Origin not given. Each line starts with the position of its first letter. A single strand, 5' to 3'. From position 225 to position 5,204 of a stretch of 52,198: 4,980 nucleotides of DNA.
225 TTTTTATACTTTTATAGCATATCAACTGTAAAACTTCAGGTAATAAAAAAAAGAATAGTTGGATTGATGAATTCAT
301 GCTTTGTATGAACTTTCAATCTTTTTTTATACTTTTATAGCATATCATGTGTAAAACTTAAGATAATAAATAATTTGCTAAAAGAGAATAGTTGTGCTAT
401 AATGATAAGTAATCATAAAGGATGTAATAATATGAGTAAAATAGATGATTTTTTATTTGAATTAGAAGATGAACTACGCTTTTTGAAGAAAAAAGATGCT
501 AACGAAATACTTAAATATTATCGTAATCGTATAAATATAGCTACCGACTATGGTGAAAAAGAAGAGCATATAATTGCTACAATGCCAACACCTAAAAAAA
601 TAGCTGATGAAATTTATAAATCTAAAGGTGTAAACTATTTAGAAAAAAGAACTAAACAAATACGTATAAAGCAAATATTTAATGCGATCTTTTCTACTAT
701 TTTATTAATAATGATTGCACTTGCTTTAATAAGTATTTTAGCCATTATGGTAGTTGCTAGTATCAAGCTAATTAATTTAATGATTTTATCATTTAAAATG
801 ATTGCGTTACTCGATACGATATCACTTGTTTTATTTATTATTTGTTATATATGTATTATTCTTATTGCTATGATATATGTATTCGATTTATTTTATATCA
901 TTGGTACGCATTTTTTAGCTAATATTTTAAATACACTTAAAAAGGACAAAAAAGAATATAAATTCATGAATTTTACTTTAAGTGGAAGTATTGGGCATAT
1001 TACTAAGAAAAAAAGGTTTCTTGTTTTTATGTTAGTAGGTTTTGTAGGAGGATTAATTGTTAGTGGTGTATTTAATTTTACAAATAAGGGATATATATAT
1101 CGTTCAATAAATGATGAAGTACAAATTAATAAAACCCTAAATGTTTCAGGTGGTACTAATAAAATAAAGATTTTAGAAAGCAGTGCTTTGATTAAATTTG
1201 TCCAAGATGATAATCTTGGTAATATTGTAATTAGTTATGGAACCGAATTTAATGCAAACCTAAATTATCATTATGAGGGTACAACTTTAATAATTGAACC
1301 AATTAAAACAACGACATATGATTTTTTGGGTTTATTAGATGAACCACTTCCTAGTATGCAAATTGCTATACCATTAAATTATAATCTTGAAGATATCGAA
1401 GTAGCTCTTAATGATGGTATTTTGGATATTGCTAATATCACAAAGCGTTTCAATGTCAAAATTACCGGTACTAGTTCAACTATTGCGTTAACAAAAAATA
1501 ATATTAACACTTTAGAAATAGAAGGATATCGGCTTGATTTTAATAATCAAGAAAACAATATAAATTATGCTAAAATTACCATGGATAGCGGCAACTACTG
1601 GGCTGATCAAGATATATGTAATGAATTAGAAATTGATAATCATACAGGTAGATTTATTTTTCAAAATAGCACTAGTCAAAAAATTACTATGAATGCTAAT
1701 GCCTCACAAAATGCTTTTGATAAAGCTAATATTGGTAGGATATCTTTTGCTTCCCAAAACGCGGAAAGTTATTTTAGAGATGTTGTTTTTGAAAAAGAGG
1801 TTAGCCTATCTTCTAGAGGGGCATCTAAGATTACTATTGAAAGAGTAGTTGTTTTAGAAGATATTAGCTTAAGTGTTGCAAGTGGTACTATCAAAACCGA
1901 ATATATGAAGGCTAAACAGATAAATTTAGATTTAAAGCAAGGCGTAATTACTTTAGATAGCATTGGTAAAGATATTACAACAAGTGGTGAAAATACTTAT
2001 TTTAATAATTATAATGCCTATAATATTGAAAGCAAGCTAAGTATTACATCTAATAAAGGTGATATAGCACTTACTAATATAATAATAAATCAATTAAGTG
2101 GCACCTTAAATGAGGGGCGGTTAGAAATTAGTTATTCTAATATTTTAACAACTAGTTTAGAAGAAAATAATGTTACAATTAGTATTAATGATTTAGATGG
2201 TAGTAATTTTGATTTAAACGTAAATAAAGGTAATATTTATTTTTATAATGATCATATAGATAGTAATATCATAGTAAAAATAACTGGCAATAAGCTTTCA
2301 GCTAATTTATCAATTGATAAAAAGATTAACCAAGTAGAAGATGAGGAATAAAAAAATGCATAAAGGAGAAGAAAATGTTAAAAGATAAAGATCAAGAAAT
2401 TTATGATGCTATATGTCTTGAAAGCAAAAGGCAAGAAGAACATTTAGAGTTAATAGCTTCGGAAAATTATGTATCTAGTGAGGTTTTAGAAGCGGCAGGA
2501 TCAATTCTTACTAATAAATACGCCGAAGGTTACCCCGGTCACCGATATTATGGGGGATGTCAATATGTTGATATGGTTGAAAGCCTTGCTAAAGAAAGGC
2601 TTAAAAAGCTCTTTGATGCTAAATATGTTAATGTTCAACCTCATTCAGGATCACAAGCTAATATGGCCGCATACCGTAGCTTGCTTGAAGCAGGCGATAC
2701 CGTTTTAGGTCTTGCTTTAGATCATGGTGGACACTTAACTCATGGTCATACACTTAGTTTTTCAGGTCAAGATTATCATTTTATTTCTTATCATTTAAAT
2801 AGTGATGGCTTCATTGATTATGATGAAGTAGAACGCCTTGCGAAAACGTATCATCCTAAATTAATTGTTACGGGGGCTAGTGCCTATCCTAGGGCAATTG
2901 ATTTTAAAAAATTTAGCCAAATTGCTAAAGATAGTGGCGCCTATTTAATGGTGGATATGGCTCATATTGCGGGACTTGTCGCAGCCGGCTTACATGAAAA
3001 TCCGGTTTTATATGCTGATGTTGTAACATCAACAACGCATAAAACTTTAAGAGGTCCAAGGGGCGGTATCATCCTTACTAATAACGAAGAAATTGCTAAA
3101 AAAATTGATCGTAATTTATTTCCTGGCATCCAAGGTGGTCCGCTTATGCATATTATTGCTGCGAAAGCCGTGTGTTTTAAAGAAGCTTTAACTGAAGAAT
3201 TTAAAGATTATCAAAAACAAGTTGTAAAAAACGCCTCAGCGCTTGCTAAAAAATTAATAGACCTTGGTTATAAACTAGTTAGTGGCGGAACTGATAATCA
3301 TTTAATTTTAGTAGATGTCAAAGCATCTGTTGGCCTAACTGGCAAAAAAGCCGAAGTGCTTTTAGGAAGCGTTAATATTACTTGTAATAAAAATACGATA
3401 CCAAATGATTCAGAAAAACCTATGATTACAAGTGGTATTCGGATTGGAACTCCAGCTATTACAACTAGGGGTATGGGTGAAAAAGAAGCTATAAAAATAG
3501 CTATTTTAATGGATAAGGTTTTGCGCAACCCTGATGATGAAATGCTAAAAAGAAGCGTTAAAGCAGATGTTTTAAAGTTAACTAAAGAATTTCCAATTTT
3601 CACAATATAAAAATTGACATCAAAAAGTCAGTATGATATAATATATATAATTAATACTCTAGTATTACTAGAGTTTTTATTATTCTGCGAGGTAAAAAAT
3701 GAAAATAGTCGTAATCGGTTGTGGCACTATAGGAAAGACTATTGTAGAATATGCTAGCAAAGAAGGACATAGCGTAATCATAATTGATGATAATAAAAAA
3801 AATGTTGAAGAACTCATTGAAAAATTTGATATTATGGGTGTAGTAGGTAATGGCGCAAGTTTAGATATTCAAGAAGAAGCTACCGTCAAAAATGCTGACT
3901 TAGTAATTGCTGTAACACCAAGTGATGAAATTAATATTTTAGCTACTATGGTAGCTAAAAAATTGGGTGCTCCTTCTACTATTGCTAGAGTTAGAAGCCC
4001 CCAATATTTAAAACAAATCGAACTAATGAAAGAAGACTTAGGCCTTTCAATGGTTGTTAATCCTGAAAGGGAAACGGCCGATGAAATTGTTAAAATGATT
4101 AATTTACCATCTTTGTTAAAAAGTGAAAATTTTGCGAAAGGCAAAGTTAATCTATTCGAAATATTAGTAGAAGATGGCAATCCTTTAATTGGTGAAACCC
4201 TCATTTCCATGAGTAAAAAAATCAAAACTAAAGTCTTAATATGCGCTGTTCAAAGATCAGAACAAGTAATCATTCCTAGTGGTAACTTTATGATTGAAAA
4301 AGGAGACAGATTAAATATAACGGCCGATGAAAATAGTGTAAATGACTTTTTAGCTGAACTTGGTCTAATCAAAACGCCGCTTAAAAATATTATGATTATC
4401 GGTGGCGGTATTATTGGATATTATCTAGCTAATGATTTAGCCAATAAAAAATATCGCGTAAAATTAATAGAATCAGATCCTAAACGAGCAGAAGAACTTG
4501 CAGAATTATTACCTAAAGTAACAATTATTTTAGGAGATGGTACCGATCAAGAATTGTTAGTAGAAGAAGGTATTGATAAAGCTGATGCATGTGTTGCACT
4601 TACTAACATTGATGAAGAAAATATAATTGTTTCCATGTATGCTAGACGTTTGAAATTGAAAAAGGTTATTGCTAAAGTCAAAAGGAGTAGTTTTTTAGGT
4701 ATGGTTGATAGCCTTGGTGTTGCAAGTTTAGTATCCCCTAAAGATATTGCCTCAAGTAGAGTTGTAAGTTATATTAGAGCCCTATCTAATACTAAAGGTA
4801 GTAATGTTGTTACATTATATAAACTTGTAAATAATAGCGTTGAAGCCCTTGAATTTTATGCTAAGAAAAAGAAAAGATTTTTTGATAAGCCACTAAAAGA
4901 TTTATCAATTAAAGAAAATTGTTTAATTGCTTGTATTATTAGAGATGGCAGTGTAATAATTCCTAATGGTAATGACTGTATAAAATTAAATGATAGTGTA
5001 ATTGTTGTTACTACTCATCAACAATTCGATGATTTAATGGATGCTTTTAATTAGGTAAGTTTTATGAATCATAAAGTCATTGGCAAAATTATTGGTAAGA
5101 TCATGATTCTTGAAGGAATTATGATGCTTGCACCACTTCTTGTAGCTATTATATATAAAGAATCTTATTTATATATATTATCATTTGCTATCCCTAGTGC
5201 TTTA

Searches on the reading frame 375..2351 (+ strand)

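Call 13: search_protein_families(library=pfam, proteins=[window:375-2351:+], max_evalue=0.001)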
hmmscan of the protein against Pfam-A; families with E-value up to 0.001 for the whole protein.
window:375-2351:+ (658 aa): 2 families
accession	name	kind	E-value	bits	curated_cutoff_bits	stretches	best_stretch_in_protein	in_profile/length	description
PF13349.12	DUF4097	-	4e-12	46.5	22.9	2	415-635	1-181/247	Toastrack DUF4097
PF22564.2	HAAS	-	7.4e-09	36.3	27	1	25-79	1-55/55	HAAS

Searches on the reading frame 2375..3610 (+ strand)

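Call 13: search_protein_families(library=pfam, proteins=[window:2375-3610:+], max_evalue=0.001)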
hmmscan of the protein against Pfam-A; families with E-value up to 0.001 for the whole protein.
window:2375-3610:+ (411 aa): 6 families
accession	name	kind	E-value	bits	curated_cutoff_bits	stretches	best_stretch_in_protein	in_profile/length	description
PF00464.25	SHMT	-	2.5e-167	557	27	1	2-377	1-397/399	Serine hydroxymethyltransferase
PF00155.27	Aminotran_1_2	-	1.2e-09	38.3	19.7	1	71-364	46-351/361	Aminotransferase class I and II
PF00266.25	Aminotran_5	-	2.2e-06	27.3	21.5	1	37-246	15-223/371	Aminotransferase class-V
PF01212.27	Beta_elim_lyase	-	6.8e-06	26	27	1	72-312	37-284/288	Beta-eliminating lyase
PF01053.26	Cys_Met_Meta_PP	-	1.4e-05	24.3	27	1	73-245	58-223/381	Cys/Met metabolism PLP-dependent enzyme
PF01041.23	DegT_DnrJ_EryC1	-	0.00027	20.7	19.8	1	90-253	46-204/360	DegT/DnrJ/EryC1/StrS aminotransferase family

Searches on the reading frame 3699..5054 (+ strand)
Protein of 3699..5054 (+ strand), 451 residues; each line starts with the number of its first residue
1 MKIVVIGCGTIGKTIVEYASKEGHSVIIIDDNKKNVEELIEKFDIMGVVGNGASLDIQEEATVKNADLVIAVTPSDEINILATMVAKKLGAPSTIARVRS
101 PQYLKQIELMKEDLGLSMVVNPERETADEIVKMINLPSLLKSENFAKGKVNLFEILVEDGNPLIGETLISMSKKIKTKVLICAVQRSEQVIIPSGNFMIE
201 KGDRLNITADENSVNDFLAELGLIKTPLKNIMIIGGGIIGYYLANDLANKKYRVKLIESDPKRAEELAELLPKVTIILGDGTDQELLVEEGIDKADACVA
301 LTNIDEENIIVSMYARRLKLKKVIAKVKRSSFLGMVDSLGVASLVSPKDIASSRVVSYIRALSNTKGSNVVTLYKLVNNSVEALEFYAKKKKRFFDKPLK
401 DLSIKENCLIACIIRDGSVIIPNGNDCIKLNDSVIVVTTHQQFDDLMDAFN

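Call 13: search_protein_families(library=pfam, proteins=[window:3699-5054:+], max_evalue=0.001)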
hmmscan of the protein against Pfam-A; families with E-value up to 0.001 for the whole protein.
window:3699-5054:+ (451 aa): 29 families (the best 25 are shown)
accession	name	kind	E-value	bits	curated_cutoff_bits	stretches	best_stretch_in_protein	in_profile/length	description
PF02254.24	TrkA_N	-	2.4e-54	183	23.8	2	231-347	1-116/116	TrkA-N domain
PF02080.26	TrkA_C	-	2.5e-24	85.4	27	2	152-222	1-71/71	TrkA-C domain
PF03807.23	F420_oxidored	-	3.8e-12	47.1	21.6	1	2-84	1-79/94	NADP oxidoreductase coenzyme F420-dependent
PF03435.24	Sacchrp_dh_NADP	-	2.5e-10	41.2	25.1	1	3-74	1-77/129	Saccharopine dehydrogenase NADP binding domain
PF02737.24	3HCDH_N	-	6e-10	39.8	22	1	2-44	1-43/180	3-hydroxyacyl-CoA dehydrogenase, NAD binding domain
PF13241.12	NAD_binding_7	-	9.3e-10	39.5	22.1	1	2-93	9-89/104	Putative NAD(P)-binding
PF01488.26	Shikimate_DH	-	9.9e-09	35.8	24.3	1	2-88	14-98/138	Shikimate / quinate 5-dehydrogenase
PF03446.21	NAD_binding_2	-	1e-08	35.8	21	1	2-76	1-66/161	NAD binding domain of 6-phosphogluconate dehydrogenase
PF02558.23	ApbA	-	3e-08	33.8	22.2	0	231-269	1-38/150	Ketopantoate reductase PanE/ApbA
PF05368.20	NmrA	-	8.1e-08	32.6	27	0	2-85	4-91/298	NmrA-like family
PF01266.30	DAO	-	1.3e-07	31.9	27.9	0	231-261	2-32/353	FAD dependent oxidoreductase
PF01210.29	NAD_Gly3P_dh_N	-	2.3e-07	31.4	23.1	0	2-90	1-94/158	NAD-dependent glycerol-3-phosphate dehydrogenase N-terminus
PF01262.27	AlaDh_PNT_C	-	3.8e-07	30.2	23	0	2-71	30-98/214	Alanine dehydrogenase/PNT, C-terminal domain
PF07992.20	Pyr_redox_2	-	5.5e-07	29.7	26.1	0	229-262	143-176/291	Pyridine nucleotide-disulphide oxidoreductase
PF03721.20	UDPG_MGDP_dh_N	-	6.3e-07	29.6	27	1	1-40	1-40/187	UDP-glucose/GDP-mannose dehydrogenase family, NAD binding domain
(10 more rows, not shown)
